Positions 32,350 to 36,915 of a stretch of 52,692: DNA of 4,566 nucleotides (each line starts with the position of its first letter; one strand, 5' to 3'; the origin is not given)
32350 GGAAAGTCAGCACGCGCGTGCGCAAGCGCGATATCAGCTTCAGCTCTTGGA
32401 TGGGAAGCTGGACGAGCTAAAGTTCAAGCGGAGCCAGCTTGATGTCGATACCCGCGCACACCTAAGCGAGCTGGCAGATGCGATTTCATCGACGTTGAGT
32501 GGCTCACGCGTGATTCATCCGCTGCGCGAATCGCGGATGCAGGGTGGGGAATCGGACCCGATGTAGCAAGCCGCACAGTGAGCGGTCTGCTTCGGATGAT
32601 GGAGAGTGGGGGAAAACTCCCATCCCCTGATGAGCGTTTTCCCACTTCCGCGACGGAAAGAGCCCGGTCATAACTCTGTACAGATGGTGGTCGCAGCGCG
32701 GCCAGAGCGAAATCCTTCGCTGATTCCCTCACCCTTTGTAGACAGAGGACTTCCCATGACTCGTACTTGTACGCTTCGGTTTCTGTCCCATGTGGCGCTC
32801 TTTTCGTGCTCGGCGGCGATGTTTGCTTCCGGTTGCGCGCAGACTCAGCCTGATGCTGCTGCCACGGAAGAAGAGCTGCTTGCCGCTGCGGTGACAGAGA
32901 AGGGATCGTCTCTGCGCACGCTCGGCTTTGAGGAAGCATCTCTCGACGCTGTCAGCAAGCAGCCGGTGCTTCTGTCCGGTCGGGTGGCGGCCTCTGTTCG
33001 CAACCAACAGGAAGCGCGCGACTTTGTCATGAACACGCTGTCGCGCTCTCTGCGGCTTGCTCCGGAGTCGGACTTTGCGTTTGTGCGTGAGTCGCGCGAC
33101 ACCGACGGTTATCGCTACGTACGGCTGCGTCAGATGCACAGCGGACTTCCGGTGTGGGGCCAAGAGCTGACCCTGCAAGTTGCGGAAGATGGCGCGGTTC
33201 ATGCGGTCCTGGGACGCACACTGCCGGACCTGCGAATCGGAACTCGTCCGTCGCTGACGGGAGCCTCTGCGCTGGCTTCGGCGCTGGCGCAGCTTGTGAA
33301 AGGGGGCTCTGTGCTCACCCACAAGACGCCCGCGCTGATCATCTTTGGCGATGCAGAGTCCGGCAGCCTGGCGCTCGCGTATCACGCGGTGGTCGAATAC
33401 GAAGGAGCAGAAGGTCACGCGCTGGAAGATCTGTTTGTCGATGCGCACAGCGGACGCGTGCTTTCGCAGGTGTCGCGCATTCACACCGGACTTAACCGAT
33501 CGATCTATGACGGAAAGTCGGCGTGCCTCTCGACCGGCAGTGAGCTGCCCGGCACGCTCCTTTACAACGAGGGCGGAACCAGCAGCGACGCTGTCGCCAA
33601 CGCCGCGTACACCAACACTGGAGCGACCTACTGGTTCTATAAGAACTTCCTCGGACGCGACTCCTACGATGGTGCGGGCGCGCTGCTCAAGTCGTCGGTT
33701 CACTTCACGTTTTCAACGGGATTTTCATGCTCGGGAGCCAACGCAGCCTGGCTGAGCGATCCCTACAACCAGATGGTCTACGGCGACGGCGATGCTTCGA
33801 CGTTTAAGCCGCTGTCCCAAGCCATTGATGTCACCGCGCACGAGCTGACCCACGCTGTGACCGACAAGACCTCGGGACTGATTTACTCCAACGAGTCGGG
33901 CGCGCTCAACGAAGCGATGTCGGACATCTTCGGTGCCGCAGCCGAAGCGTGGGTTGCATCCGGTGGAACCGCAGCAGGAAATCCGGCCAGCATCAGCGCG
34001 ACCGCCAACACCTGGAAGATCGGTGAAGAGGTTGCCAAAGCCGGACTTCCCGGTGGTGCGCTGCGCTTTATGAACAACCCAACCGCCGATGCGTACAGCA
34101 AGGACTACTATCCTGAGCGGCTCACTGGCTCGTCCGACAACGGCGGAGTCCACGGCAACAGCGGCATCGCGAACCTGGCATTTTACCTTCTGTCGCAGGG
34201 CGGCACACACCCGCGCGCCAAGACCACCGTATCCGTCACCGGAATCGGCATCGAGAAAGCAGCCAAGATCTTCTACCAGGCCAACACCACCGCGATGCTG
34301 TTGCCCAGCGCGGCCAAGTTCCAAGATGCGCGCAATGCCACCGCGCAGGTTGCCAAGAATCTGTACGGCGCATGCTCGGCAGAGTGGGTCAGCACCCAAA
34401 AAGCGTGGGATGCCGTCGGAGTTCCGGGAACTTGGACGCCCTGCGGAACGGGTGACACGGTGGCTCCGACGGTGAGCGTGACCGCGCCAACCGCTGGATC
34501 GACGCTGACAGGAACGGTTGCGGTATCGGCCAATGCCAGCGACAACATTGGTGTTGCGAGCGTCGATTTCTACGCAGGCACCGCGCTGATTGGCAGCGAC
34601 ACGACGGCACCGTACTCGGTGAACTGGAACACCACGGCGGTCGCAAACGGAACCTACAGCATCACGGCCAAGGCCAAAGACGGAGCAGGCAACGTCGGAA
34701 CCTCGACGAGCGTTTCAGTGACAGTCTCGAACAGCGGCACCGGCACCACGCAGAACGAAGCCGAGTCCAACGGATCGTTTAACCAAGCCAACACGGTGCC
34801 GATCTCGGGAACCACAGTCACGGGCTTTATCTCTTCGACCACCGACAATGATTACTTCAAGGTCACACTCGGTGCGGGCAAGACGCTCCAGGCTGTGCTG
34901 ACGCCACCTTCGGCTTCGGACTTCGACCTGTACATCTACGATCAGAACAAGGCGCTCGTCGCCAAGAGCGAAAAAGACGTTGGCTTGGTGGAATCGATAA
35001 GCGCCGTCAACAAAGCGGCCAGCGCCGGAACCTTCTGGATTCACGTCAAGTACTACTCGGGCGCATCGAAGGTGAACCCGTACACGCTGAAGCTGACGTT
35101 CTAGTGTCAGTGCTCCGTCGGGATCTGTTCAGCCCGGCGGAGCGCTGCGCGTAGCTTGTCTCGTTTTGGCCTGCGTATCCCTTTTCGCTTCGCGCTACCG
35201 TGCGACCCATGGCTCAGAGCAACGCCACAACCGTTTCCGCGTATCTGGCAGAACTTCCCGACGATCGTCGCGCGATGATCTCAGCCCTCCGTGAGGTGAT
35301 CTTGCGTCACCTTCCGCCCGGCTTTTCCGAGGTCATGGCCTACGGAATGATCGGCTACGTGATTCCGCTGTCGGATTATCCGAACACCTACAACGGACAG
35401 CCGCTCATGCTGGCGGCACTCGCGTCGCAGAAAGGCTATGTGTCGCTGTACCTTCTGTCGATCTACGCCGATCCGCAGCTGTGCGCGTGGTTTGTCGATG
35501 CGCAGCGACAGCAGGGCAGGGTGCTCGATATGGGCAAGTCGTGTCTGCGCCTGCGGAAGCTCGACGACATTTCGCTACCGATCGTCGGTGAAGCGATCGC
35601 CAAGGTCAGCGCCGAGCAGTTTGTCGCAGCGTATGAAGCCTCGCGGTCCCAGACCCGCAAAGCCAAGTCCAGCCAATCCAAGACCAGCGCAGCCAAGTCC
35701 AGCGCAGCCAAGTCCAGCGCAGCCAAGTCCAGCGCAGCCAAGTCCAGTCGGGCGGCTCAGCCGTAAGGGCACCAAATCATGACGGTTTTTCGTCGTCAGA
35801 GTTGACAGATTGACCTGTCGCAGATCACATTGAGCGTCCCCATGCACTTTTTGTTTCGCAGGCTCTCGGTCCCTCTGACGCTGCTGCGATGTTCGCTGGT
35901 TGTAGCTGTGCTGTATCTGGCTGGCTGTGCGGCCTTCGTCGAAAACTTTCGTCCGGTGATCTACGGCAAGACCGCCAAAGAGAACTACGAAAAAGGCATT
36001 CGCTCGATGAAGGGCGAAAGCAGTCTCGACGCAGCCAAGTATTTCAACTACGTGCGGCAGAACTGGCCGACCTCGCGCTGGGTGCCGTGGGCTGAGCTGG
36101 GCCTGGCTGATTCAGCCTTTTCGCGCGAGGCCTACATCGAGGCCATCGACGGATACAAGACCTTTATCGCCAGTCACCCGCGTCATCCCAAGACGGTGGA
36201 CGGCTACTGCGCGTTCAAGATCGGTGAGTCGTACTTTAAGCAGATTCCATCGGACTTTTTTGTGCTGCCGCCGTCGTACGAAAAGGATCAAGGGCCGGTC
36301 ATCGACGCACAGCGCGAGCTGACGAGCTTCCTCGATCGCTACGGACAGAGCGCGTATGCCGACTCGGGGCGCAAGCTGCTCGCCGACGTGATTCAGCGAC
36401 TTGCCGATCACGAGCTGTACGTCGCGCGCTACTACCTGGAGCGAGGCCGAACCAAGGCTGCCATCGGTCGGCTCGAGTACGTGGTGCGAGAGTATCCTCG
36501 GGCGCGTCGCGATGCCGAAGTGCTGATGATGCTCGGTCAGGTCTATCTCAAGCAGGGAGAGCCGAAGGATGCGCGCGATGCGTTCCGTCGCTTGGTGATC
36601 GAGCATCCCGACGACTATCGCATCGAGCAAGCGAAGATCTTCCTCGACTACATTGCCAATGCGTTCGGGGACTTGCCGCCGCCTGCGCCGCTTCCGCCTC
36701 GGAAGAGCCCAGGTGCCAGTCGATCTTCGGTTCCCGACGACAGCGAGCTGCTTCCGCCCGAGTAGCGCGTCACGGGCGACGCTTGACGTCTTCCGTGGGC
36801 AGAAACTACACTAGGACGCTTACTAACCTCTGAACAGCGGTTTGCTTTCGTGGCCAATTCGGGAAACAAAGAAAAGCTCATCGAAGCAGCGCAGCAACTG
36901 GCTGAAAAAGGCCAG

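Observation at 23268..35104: Contiguous secreted/cell-surface block: giant Cys-rich repeat protein, hydrolase, GT-C-like membrane protein and two different zinc metalloproteases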

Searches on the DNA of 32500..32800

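Call 78: search_rna_families(source=window, start=32500, end=32800, threshold=evalue, max_evalue=10)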
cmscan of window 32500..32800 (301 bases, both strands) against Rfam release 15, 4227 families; matches with E-value up to 10: 0.
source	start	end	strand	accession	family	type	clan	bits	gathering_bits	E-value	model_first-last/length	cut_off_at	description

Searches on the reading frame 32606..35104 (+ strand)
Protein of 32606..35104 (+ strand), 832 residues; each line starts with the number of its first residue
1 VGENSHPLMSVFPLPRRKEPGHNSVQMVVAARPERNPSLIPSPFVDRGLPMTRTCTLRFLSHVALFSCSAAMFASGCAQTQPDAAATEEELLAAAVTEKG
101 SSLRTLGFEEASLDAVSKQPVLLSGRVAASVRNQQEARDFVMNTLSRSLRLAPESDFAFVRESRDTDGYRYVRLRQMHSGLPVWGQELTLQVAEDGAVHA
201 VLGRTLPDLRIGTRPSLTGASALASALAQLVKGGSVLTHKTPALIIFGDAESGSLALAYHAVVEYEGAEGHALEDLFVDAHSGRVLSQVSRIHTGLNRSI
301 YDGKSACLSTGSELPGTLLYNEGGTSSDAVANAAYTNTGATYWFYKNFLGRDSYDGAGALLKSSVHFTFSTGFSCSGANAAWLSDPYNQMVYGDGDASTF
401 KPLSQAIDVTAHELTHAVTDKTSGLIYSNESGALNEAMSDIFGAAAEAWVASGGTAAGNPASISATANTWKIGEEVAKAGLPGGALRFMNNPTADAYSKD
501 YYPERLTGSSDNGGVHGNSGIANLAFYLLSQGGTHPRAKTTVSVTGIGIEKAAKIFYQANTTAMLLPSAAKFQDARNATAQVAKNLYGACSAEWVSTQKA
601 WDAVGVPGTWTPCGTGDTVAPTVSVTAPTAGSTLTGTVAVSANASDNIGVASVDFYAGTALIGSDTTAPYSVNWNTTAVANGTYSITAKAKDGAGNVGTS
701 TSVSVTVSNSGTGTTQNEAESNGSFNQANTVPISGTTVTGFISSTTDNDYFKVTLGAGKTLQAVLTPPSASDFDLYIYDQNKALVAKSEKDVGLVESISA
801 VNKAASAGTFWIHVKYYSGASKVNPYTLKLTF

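Call 4: search_protein_families(library=pfam, proteins=[window:32606-35104:+], max_evalue=0.01)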
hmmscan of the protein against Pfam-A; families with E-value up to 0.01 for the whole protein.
window:32606-35104:+ (832 aa): 5 families
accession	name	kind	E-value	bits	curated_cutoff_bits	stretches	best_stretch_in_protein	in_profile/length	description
PF02868.21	Peptidase_M4_C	-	7.3e-51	172.8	24.4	1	423-606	1-165/165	Thermolysin metallopeptidase, alpha-helical domain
PF17957.7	Big_7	-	1.6e-22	80.3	24.1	1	621-688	1-70/70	Bacterial Ig domain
PF01447.24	Peptidase_M4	-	2.5e-21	77.1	22.4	1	325-420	56-145/145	Thermolysin metallopeptidase, catalytic domain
PF07504.19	FTP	-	4.4e-10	39.7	21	1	156-204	2-50/51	Fungalysin/Thermolysin Propeptide Motif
PF19077.6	Big_13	-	0.00068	20.5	27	1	640-707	33-100/102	Bacterial Ig-like domain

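Call 5: search_protein_families(library=ncbifam, proteins=[window:32606-35104:+], max_evalue=0.01)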
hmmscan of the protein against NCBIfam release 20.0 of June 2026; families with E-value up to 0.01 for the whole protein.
window:32606-35104:+ (832 aa): 2 families
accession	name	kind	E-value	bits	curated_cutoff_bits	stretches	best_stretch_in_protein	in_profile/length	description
NF047971.1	ThermolysLepto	equivalog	5.2e-33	114.2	1350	1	327-621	345-634/776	M4 family metalopeptidase thermolysin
NF045902.1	MetaloprotProALeg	equivalog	3.1e-22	79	900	1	379-532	347-477/539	zinc metalloprotease ProA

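Call 41: search_solved_structures(query=window:32756-35104:+, max_evalue=0.00001)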
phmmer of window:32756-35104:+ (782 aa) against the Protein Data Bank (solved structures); distinct sequences matched with E-value up to 0.00001: 27.
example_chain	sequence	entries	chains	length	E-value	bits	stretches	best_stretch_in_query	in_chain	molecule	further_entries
5a3y_A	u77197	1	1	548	3.5e-67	230.6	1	264-556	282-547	THERMOLYSIN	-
1kei_A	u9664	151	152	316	3.1e-62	214.2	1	264-556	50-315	Thermolysin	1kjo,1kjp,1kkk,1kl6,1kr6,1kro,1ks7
4m65_A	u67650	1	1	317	4.8e-62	213.6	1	264-557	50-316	Thermolysin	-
5fxn_A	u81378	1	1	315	5.3e-62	213.5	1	264-556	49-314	THERMOLYSIN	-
1fj3_A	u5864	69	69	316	5.4e-62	213.4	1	264-556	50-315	THERMOLYSIN | PROTEIN (THERMOLYSIN)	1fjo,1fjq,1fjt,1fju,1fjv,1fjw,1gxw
1npc_A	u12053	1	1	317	9.8e-55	189.4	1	261-556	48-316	NEUTRAL PROTEASE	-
1esp_A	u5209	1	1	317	6.2e-54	186.8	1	261-556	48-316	NEUTRAL PROTEASE MUTANT E144S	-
4b52_A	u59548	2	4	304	1.2e-50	175.9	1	259-556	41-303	BACILLOLYSIN | Gentlyase metalloprotease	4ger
7skl_A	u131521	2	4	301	1.8e-35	125.7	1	283-556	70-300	Zinc metalloproteinase aureolysin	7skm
1bqb_A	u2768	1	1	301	6e-35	124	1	283-556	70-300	PROTEIN (AUREOLYSIN)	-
2vqx_A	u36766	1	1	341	2.1e-31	112.3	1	248-556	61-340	METALLOPROTEINASE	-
7ecc_A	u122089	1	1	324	1.6e-19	73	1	326-486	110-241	M4 family peptidase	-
3nqx_A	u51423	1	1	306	3.5e-18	68.6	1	305-481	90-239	Secreted metalloprotease Mcp02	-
9gm4_A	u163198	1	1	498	2.5e-17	65.8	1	324-482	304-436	Elastase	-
8cr3_A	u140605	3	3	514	2.8e-17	65.6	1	324-482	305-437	Pro-elastase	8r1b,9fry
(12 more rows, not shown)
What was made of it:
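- On Peptidase M4 (thermolysin family): Aligned to thermolysin at E 3.5e-67 (call 41).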

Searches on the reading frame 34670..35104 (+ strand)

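Call 36: search_protein_families(library=pfam, proteins=[window:34670-35104:+], max_evalue=1)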
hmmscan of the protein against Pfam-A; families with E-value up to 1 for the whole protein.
window:34670-35104:+ (144 aa): 2 families
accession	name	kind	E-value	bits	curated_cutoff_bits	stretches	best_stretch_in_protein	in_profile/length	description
PF04151.21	PPC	-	0.00013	23.1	25.9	1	59-126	1-68/70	Bacterial pre-peptidase C-terminal domain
PF23918.1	DUF7257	-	0.017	15.2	27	1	6-88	37-119/239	Domain of unknown function (DUF7257)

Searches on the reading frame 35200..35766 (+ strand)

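Call 7: search_protein_families(library=pfam, proteins=[window:35200-35766:+], max_evalue=0.001)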
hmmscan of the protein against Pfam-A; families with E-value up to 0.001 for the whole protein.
window:35200-35766:+ (188 aa): 1 family
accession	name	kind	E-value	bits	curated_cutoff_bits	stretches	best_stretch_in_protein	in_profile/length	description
PF08818.16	DUF1801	-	5.3e-12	46.4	27.2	1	23-135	1-83/85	Domain of unknown function (DU1801)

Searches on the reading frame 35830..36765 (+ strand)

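Call 7: search_protein_families(library=pfam, proteins=[window:35830-36765:+], max_evalue=0.001)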
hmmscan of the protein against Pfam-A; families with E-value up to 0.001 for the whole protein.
window:35830-36765:+ (311 aa): 13 families
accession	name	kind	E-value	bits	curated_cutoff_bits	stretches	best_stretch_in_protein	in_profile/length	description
PF13525.12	YfiO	-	3.7e-34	118.7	25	1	48-251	4-200/203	Outer membrane lipoprotein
PF13174.12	TPR_6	-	3.2e-15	56.1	26.3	1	230-261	1-32/33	Tetratricopeptide repeat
PF13432.12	TPR_16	-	1.3e-10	41.9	32.7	1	199-262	4-64/65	Tetratricopeptide repeat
PF14559.12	TPR_19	-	4.6e-09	36.9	25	1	203-266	2-62/68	Tetratricopeptide repeat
PF13428.12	TPR_14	-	1.3e-08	35.1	23.5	1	230-269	2-41/44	Tetratricopeptide repeat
PF07719.23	TPR_2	-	5e-08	32.9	27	1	229-262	1-34/34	Tetratricopeptide repeat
PF13512.12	TPR_18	-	1.1e-07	32.6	21.9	1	48-181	9-142/145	Tetratricopeptide repeat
PF13429.12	TPR_15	-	1.8e-05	24.7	26.2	1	195-272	112-189/280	Tetratricopeptide repeat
PF13424.12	TPR_12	-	4.3e-05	24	30.1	0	220-254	34-70/77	Tetratricopeptide repeat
PF00515.34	TPR_1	-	9.5e-05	22.5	27.8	0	229-254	1-26/34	Tetratricopeptide repeat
PF09976.15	TPR_21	-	0.00038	20.7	25.5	0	196-254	117-171/193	Tetratricopeptide repeat-like domain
PF07721.20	TPR_4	-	0.0007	20.4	27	0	230-254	2-26/26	Tetratricopeptide repeat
PF20225.4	DUF6584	-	0.00083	19.9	27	0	203-271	14-77/171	Family of unknown function (DUF6584)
